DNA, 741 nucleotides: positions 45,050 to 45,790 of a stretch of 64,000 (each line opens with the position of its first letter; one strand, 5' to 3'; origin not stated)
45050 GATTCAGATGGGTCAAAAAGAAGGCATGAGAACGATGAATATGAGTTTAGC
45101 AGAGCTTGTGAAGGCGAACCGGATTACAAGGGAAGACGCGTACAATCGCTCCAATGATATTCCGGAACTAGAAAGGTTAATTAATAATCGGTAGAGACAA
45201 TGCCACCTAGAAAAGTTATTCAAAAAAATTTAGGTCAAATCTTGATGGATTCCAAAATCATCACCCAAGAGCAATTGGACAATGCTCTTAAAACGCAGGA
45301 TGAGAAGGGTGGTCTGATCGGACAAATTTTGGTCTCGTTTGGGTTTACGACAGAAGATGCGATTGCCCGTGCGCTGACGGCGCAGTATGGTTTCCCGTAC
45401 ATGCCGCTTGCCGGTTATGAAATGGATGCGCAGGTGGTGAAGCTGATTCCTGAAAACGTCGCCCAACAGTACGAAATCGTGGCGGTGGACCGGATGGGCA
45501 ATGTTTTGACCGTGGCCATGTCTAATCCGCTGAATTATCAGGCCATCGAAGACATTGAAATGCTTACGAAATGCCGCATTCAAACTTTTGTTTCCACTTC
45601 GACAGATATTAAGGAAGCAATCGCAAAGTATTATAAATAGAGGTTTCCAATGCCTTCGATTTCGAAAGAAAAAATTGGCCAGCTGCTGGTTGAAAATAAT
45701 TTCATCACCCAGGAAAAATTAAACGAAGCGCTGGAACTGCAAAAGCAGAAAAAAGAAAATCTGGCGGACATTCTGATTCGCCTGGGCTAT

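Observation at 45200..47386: A standalone tandem-MshEN-motif protein sits next to a PilB that carries the same motifs, suggesting a c-di-GMP sensing layer on pilus extension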

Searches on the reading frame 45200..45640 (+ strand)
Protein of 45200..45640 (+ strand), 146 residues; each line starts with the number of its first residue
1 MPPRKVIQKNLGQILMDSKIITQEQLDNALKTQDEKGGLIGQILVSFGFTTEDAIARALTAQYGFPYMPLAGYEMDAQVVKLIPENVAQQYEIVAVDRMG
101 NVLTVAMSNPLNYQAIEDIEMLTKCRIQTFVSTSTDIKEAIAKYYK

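Call 4: search_protein_families(library=pfam, proteins=[window:45200-45640:+], max_evalue=0.01)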
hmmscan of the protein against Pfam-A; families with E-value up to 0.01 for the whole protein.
window:45200-45640:+ (146 aa): 1 family
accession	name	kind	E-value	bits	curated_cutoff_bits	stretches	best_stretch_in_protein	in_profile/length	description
PF05157.20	MshEN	-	4.8e-19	68.6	23.1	1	63-145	1-84/90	MshEN domain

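Call 6: find_homologous_proteins(query=window:45200-45640:+, max_evalue=0.001)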
Query window:45200-45640:+ (146 aa): 2002 proteins with E <= 0.001 among 2108 candidates; the best 120 are listed.
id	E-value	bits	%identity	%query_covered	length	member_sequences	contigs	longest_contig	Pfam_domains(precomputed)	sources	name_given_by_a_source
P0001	1.1e-77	276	100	90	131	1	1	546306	PF05157.21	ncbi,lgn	-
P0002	1.6e-73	263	83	100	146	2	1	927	PF05157.21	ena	-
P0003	4.2e-61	222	57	95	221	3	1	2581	PF05157.21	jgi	jgi:hypothetical protein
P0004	9.0e-60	218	72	97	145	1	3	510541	PF05157.21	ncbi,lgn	-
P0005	1.2e-59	218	67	100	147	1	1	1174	PF05157.21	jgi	jgi:type IV pilus assembly protein PilB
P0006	3.0e-59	216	69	97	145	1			PF05157.21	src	-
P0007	6.2e-59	215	58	95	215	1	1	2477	PF05157.21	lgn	-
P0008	7.6e-59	215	69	98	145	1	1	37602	PF05157.21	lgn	-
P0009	1.2e-58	215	68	97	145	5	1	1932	PF05157.21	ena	-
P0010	1.9e-58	214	68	98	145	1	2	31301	PF05157.21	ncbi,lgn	-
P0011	1.9e-58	214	52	98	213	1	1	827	PF05157.21,PF10415.15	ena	-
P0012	1.9e-58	214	67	98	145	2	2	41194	PF05157.21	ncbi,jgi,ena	-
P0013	2.5e-58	214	68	97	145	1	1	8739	PF05157.21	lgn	-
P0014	3.0e-58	213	67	97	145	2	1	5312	PF05157.21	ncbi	-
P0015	4.1e-58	213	68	98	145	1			PF05157.21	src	-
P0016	4.3e-58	213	68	97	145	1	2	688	PF05157.21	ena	-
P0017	5.4e-58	212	65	98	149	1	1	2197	PF05157.21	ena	-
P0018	6.9e-58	212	68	98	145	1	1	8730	PF05157.21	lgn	-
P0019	7.1e-58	212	67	98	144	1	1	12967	PF05157.21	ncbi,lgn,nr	ncbi:MAG: hypothetical protein HY593_00610 [Candidatus Omnitrophica bacterium]|nr:hypothetical prote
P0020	8.7e-58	212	68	98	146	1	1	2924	PF05157.21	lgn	-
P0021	1.4e-57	211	71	97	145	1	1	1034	PF05157.21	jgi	jgi:type IV pilus assembly protein PilB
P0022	2.1e-57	211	69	97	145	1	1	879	PF05157.21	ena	-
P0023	2.4e-57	210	66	98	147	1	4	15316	PF05157.21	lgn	-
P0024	2.5e-57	210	66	98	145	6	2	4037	PF05157.21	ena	-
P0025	2.7e-57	210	70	97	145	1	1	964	PF05157.21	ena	-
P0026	3.3e-57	210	66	98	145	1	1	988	PF05157.21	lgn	-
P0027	4.0e-57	210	64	98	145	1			PF05157.21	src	-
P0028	4.4e-57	209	67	97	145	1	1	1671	PF05157.21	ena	-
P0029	4.6e-57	209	67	97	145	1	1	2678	PF05157.21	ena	-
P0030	4.6e-57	209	66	97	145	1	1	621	PF05157.21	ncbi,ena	-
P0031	5.9e-57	209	68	98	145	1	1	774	PF05157.21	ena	-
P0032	6.0e-57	209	64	98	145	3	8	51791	PF05157.21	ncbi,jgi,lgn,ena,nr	ncbi:MAG: hypothetical protein A3C47_05725 [Omnitrophica bacterium RIFCSPHIGHO2_02_FULL_51_18]|nr:MA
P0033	7.4e-57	209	65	98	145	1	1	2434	PF05157.21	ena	-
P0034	8.0e-57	209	69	97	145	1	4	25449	PF05157.21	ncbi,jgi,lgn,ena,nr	ncbi:MAG: hypothetical protein COT00_02505 [Candidatus Omnitrophica bacterium CG07_land_8_20_14_0_80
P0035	8.6e-57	209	67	97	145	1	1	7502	PF05157.21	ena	-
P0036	8.8e-57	209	66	98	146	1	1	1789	PF05157.21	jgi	jgi:type IV pilus assembly protein PilB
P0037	9.8e-57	208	68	97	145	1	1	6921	PF05157.21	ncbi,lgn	-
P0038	1.2e-56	208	66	98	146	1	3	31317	PF05157.21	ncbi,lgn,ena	-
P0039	1.5e-56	208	66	97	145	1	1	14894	PF05157.21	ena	-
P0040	1.5e-56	208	69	97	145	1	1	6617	PF05157.21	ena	-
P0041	1.6e-56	208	52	98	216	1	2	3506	PF05157.21,PF10415.15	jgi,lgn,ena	-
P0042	1.6e-56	208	65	97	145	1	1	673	PF05157.21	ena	-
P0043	2.1e-56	207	68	98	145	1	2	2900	PF05157.21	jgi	jgi:type IV pilus assembly protein PilB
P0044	2.2e-56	207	65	98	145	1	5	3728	PF05157.21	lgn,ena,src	-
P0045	2.7e-56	207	66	98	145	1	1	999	PF05157.21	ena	-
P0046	2.8e-56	207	64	98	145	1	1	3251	PF05157.21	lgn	-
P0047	3.1e-56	207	64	98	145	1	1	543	PF05157.21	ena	-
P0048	3.7e-56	206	68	97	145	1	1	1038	PF05157.21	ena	-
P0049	4.0e-56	206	64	99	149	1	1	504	PF05157.21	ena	-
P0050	4.6e-56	206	66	98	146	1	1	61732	PF05157.21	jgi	jgi:type IV pilus assembly protein PilB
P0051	4.9e-56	206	69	97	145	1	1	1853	PF05157.21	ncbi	-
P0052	5.0e-56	206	67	97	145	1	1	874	PF05157.21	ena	-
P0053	5.3e-56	206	66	98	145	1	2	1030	PF05157.21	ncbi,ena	-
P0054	7.7e-56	205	67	98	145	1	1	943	PF05157.21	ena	-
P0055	8.9e-56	205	63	100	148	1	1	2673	PF05157.21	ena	-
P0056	1.3e-55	205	65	98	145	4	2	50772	PF05157.21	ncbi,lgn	-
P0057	1.4e-55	205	64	97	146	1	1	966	PF05157.21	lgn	-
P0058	1.4e-55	205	62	99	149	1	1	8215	PF05157.21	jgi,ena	-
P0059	1.5e-55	205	65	100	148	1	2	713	PF05157.21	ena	-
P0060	1.5e-55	205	66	97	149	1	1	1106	PF05157.21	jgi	jgi:type IV pilus assembly protein PilB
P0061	1.6e-55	204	63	98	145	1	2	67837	PF05157.21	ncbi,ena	-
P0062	1.9e-55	204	66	98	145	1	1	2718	PF05157.21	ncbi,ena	-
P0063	1.9e-55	204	64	98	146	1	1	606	PF05157.21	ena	-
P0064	2.2e-55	204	63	97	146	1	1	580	PF05157.21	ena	-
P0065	2.3e-55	204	63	98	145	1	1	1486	PF05157.21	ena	-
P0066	2.5e-55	204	63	99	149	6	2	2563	PF05157.21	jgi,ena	-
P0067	2.9e-55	204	63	98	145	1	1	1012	PF05157.21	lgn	-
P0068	3.0e-55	204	62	98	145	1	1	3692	PF05157.21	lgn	-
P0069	3.0e-55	204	65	98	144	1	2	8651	PF05157.21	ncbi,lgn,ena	-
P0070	3.1e-55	204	64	100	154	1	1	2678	PF05157.21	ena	-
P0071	3.1e-55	203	65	98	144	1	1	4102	PF05157.21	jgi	-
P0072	3.3e-55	203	66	98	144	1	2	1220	PF05157.21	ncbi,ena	-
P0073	3.4e-55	203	64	98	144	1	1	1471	PF05157.21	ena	-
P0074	3.5e-55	203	64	98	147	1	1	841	PF05157.21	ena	-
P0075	3.5e-55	203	64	98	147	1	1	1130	PF05157.21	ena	-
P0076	3.5e-55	203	63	99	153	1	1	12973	PF05157.21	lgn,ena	-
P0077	3.6e-55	203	66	98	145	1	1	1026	PF05157.21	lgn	-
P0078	3.7e-55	203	62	99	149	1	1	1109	PF05157.21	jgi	jgi:type IV pilus assembly protein PilB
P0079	4.1e-55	203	63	98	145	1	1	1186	PF05157.21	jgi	jgi:type IV pilus assembly protein PilB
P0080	4.1e-55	203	62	98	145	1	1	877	PF05157.21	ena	-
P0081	4.2e-55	203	65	98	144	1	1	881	PF05157.21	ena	-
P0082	4.3e-55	203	63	98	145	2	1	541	PF05157.21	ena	-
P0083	4.5e-55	203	64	98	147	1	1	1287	PF05157.21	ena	-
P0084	4.5e-55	203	62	100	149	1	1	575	PF05157.21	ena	-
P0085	4.5e-55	203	64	97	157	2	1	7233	PF05157.21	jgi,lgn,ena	-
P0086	4.9e-55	203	61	100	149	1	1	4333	PF05157.21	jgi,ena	-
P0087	5.3e-55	203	61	99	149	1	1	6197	PF05157.21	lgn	-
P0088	5.6e-55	203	65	98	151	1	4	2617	PF05157.21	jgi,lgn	jgi:type IV pilus assembly protein PilB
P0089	5.7e-55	203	65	98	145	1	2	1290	PF05157.21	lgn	-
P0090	5.7e-55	203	65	98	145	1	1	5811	PF05157.21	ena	-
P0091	5.9e-55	203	61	99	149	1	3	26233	PF05157.21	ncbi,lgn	-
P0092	6.4e-55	202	62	98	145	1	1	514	PF05157.21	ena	-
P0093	6.5e-55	202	63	98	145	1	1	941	PF05157.21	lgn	-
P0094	6.8e-55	202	64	98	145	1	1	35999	PF05157.21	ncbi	ncbi:MAG: hypothetical protein AB1629_06055 [Candidatus Omnitrophota bacterium]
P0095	7.0e-55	202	64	98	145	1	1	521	PF05157.21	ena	-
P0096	7.5e-55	202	63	98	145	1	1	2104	PF05157.21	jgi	jgi:type IV pilus assembly protein PilB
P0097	7.9e-55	202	61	99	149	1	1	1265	PF05157.21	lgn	-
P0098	8.0e-55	202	64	98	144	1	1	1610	PF05157.21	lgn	-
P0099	8.4e-55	202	62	99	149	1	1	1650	PF05157.21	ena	-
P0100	9.0e-55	202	62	99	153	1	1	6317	PF05157.21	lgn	-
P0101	9.2e-55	202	64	98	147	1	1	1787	PF05157.21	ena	-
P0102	9.8e-55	202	61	99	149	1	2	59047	PF05157.21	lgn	-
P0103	1.0e-54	202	61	100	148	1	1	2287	PF05157.21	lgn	-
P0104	1.0e-54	202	63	98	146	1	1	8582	PF05157.21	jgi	-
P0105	1.1e-54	202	62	99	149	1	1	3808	PF05157.21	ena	-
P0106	1.1e-54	202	62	99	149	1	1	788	PF05157.21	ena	-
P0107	1.1e-54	202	65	98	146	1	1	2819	PF05157.21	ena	-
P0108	1.1e-54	202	64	98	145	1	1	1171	PF05157.21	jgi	jgi:type IV pilus assembly protein PilB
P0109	1.2e-54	202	63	98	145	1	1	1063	PF05157.21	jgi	jgi:type IV pilus assembly protein PilB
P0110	1.2e-54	202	64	98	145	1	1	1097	PF05157.21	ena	-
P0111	1.3e-54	201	64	98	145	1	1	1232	PF05157.21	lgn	-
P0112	1.3e-54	201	64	98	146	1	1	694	PF05157.21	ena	-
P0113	1.3e-54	201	65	97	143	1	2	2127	PF05157.21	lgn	-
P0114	1.3e-54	201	63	98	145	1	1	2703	PF05157.21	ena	-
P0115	1.3e-54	201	62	99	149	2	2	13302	PF05157.21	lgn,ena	-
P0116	1.4e-54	201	64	98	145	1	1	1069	PF05157.21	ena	-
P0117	1.4e-54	201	64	98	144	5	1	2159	PF05157.21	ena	-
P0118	1.5e-54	201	64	98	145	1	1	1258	PF05157.21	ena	-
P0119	1.5e-54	201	64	98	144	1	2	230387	PF05157.21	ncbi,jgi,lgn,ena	-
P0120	1.6e-54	201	62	98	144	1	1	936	PF05157.21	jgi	jgi:type IV pilus assembly protein PilB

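Call 20: find_encoding_contigs(protein=P0004, flank=8000, max_places=3)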
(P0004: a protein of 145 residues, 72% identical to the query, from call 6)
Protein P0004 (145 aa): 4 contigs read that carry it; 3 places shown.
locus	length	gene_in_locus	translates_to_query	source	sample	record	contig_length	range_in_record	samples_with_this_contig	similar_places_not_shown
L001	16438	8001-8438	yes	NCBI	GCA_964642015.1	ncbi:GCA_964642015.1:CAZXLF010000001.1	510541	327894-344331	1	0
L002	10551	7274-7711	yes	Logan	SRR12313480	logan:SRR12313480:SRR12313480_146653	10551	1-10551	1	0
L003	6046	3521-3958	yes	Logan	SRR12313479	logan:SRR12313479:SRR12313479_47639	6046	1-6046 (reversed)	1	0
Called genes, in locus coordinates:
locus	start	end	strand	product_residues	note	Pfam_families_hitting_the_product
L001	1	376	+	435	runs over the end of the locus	PF00275:EPSP_synthase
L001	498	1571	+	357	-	PF06723:MreB_Mbl, PF00022:Actin (weak), PF11104:PilM_2 (faint), PF00012:HSP70, PF14450:FtsA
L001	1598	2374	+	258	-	PF04085:MreC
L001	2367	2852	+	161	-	PF04093:MreD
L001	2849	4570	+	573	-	PF03717:PBP_dimer, PF00905:Transpeptidase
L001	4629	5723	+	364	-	PF01098:FTSW_RODA_SPOVE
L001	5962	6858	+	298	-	PF00672:HAMP (weak), PF00990:GGDEF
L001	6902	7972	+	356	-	PF00437:T2SSE, PF25199:nSTAND_NTPase5 (faint)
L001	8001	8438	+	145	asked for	PF05157:MshEN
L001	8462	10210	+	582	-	PF05157:MshEN, PF00437:T2SSE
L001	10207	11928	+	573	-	PF05157:MshEN, PF00437:T2SSE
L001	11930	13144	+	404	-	PF28597:T2SSF_N, PF00482:T2SSF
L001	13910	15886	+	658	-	PF00515:TPR_1 (faint), PF07719:TPR_2 (faint), PF14559:TPR_19 (faint), PF13424:TPR_12 (faint), PF13428:TPR_14 (faint)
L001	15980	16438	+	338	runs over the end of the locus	PF11104:PilM_2, PF14450:FtsA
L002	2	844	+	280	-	?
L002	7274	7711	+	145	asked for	PF05157:MshEN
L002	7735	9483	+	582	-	PF05157:MshEN, PF00437:T2SSE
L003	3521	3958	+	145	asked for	PF05157:MshEN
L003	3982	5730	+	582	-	PF05157:MshEN, PF00437:T2SSE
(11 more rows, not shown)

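Call 24: find_encoding_contigs(protein=P0119, flank=8000, max_places=2)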
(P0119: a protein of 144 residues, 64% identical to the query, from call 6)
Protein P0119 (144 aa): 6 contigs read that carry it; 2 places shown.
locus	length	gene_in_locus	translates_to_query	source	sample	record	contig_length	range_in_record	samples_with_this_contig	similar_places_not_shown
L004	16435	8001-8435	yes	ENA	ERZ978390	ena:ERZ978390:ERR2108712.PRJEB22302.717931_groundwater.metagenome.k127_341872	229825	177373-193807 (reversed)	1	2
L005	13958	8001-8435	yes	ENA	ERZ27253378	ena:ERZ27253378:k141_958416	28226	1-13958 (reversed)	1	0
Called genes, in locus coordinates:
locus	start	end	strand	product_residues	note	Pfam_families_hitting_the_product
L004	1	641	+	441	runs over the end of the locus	PF00275:EPSP_synthase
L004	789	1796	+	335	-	PF06723:MreB_Mbl, PF00022:Actin (faint), PF11104:PilM_2 (faint), PF00012:HSP70, PF14450:FtsA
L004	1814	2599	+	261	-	PF04085:MreC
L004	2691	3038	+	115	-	-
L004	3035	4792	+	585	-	PF03717:PBP_dimer, PF00905:Transpeptidase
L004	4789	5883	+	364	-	PF01098:FTSW_RODA_SPOVE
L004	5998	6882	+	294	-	PF00672:HAMP, PF00990:GGDEF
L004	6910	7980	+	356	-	PF00437:T2SSE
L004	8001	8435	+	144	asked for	PF05157:MshEN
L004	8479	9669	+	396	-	PF00437:T2SSE, PF13401:AAA_22 (faint)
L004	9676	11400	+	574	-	PF05157:MshEN, PF00437:T2SSE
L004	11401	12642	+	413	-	PF28597:T2SSF_N, PF00482:T2SSF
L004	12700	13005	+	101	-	-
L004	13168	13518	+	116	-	PF07963:N_methyl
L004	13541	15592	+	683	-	PF13424:TPR_12 (faint)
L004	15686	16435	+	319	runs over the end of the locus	PF11104:PilM_2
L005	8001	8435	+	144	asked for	PF05157:MshEN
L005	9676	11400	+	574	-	PF05157:MshEN, PF00437:T2SSE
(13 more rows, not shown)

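Call 25: find_encoding_contigs(protein=P0061, flank=8000, max_places=2)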
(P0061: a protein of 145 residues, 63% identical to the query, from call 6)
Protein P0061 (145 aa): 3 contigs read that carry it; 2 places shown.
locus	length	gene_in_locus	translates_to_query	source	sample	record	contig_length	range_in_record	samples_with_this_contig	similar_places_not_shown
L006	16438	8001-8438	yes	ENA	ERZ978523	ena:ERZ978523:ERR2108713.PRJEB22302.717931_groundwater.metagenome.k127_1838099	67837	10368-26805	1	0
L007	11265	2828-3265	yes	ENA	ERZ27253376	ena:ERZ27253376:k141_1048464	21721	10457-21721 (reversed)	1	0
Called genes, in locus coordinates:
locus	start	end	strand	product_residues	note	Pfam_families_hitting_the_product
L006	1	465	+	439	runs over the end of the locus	PF00275:EPSP_synthase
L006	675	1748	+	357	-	PF06723:MreB_Mbl, PF00022:Actin (weak), PF11104:PilM_2 (faint), PF00012:HSP70, PF14450:FtsA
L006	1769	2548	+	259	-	PF04085:MreC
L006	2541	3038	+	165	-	-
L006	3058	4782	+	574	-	PF03717:PBP_dimer, PF00905:Transpeptidase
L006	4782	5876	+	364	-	PF01098:FTSW_RODA_SPOVE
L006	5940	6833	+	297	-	PF00672:HAMP (weak), PF00990:GGDEF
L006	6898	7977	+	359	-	PF00437:T2SSE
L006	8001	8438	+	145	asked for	PF05157:MshEN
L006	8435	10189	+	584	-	PF05157:MshEN, PF00437:T2SSE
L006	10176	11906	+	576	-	PF05157:MshEN, PF00437:T2SSE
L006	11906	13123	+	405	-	PF28597:T2SSF_N, PF00482:T2SSF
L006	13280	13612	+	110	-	PF07963:N_methyl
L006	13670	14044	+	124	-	PF07963:N_methyl (weak)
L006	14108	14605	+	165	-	PF07963:N_methyl (weak)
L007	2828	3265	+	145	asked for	PF05157:MshEN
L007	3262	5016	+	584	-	PF05157:MshEN, PF00437:T2SSE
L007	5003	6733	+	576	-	PF05157:MshEN, PF00437:T2SSE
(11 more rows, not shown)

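Call 28: search_solved_structures(query=window:45200-45640:+, max_evalue=0.01, show_alignments=5)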
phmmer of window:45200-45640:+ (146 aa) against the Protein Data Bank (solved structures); distinct sequences matched with E-value up to 0.01: 16.
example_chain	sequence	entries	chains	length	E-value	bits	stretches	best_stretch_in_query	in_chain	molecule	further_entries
6f8l_G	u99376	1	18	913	3.8e-43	149.8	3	8-145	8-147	Type IV pilus assembly protein PilF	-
5zfr_A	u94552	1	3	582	1.9e-28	102.2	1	9-145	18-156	Type IV pilus biogenesis ATPase PilB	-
6olj_C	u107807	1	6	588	3.3e-26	95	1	9-145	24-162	Type IV pilus biogenesis ATPase PilB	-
5tsg_B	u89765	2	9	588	3.3e-26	95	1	9-145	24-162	Type IV pilus biogenesis ATPase PilB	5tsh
3jc8_Ba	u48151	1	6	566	6.8e-23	84.3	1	10-145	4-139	Type IV-A pilus assembly ATPase PilB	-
9g1w_A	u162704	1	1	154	2.2e-18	69.7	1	8-145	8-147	Type IV pilus assembly ATPase PilB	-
5htl_A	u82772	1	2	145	9.2e-16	61.2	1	5-118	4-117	MSHA biogenesis protein MshE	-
6ejf_G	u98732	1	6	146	9.8e-13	51.4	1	9-128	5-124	Type IV pilus assembly protein PilF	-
7lko_B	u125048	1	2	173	6e-09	39.2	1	50-139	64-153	Pilus biogenesis protein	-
6ejf_J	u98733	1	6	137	1.2e-08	38.2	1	10-118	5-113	Type IV pilus assembly protein PilF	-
8pdk_A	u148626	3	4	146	1.3e-08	38.1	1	10-118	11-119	c-di-GMP binding domain of the ATPase enzyme PilF | ATP-binding motif-containing protein pilF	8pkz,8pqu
8pfa_A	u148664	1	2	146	1.3e-08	38.1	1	10-118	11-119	c-di-GMP binding domain of the ATPase enzyme PilF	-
8pe0_A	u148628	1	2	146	2e-08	37.5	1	11-118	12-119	c-di-GMP binding domain of the ATPase enzyme PilF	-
9gl5_A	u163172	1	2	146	3.2e-08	36.8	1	10-118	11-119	ATP-binding motif-containing protein pilF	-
9glg_A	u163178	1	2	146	3.3e-08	36.8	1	10-118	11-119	ATP-binding motif-containing protein pilF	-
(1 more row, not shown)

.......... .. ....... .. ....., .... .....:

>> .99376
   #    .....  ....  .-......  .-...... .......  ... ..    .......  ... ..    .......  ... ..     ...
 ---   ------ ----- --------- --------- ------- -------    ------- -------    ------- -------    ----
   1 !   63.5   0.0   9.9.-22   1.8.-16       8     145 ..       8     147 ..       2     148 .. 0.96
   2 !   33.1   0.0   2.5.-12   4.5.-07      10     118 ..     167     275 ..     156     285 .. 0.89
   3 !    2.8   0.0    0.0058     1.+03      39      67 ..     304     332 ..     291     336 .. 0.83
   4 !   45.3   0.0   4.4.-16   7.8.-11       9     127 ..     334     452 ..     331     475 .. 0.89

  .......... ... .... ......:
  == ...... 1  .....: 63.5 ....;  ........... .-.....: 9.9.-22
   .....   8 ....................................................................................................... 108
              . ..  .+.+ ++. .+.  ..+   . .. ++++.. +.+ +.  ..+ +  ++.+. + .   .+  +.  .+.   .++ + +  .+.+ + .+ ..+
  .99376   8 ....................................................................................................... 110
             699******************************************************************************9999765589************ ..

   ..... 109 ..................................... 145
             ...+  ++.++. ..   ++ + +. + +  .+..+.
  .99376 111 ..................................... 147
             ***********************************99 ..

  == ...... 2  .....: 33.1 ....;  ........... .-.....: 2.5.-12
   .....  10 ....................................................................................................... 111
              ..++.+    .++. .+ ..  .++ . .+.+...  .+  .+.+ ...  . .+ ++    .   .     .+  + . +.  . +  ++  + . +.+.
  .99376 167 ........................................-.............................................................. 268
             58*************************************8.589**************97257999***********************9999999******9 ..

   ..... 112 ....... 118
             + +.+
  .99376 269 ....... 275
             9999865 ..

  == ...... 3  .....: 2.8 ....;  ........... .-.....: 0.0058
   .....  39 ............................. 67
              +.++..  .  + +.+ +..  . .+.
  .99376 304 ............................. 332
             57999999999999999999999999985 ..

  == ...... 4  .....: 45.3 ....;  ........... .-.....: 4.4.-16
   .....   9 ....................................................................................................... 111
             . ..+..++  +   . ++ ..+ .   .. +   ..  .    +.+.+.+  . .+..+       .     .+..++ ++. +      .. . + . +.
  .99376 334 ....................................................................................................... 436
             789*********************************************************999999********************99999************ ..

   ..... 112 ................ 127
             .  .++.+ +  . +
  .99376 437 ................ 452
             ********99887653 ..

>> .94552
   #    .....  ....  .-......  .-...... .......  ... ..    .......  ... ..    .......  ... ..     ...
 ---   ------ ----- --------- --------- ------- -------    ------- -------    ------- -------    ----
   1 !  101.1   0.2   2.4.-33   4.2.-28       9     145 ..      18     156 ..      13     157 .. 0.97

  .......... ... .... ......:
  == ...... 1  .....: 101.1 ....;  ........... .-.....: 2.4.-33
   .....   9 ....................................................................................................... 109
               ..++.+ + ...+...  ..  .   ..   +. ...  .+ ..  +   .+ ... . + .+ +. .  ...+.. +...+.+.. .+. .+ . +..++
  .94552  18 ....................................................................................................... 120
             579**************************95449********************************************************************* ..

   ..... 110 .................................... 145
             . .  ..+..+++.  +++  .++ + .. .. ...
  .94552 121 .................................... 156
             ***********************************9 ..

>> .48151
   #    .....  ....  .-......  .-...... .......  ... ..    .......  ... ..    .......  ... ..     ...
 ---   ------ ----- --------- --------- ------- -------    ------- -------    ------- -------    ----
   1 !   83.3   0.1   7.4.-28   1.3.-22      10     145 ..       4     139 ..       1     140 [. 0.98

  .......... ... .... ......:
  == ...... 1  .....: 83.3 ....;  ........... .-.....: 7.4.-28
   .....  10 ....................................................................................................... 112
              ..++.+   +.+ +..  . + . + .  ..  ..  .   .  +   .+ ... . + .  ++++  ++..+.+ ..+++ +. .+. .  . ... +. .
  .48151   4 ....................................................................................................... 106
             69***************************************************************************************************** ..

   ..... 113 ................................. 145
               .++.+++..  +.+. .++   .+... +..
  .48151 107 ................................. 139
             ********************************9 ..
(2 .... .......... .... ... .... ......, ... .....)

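Call 33: predict_structure(protein=window:45200-45640:+)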
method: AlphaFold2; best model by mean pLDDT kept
length: 146 residues; sequences in the alignment: 1
mean_pLDDT: 40.2   pTM: 0.30
mean pLDDT of the five models: 40.2, 38.7, 38.5, 36.9, 36.1
residues with pLDDT >= 90: 0; 70-90: 1; 50-70: 16; < 50: 129
segments of 3 or more residues with pLDDT < 50: 1-8, 33-146
pLDDT, mean of each block of 10 residues (from residue 1): 40 49 62 45 38 45 37 30 33 36 39 44 39 32 30
secondary structure, 60 per line:
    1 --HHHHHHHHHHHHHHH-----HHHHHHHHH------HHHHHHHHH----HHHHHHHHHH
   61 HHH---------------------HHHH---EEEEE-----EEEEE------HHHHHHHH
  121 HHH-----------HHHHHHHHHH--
elements in order: H3-17 H23-31 H38-46 H51-63 H85-88 E92-96 E102-106 H113-123 H135-144

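Call 38: search_protein_representatives(protein=window:45200-45640:+)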
Query: 146 residues. Proteins with E-value up to 0.001 (for the whole library): 19957; up to 1e-10: 6402; up to 1e-30: 74. The best 150 are listed.
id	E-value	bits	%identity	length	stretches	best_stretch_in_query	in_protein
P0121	5.1e-79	278.8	34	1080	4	9-145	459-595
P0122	7.5e-68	242.7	31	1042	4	12-146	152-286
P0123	1.6e-59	215.7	32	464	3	10-145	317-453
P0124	7.0e-59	213.6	55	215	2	5-146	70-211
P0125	1.5e-56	206.1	37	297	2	2-145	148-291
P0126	1.2e-53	196.7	32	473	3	11-145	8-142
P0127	1.9e-51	189.6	60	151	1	2-145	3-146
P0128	3.3e-51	188.8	31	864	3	17-145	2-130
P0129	4.4e-51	188.4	26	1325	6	9-146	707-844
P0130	7.8e-49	181.2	30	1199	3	10-145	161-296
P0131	1.8e-48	180.0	58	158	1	4-146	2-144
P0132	3.2e-47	175.9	45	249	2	6-145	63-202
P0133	1.9e-46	173.4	36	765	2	8-146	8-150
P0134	4.6e-46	172.2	55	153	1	4-144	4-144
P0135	1.1e-45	171.0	33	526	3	5-143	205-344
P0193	7.4e-31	123.0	45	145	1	10-146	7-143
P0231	6.0e-29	116.8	40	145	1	4-146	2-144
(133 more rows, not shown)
